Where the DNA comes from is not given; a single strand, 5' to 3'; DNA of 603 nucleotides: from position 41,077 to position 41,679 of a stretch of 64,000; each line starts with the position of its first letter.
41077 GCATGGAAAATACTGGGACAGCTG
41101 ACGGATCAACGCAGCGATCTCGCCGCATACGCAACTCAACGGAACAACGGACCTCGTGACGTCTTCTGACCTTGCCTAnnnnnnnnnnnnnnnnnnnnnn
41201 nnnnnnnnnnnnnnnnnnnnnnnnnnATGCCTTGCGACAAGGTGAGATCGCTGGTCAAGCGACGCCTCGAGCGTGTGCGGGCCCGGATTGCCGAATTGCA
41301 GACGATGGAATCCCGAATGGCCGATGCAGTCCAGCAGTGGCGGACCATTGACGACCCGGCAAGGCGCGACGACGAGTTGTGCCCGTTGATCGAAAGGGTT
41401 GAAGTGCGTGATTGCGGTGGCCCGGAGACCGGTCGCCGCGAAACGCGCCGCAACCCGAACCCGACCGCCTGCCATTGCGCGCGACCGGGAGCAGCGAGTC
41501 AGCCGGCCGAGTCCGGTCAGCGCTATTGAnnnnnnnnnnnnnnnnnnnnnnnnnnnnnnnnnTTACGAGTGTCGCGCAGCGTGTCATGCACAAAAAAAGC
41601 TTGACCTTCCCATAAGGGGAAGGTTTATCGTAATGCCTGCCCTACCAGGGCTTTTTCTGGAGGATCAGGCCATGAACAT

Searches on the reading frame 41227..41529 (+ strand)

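Call 5: search_protein_families(library=pfam, proteins=[window:41227-41529:+], max_evalue=0.00001)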
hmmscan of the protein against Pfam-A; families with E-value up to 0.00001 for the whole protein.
window:41227-41529:+ (100 aa): 0 families

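Call 35: search_protein_families(library=ncbifam, proteins=[window:41227-41529:+], max_evalue=0.001)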
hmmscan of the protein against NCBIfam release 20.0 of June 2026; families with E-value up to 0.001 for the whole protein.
window:41227-41529:+ (100 aa): 1 family
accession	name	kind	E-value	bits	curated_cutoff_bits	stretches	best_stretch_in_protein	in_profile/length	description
TIGR02051.1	MerR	equivalog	5.2e-05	23.5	150.85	1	2-56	73-122/124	mercury resistance transcriptional regulator MerR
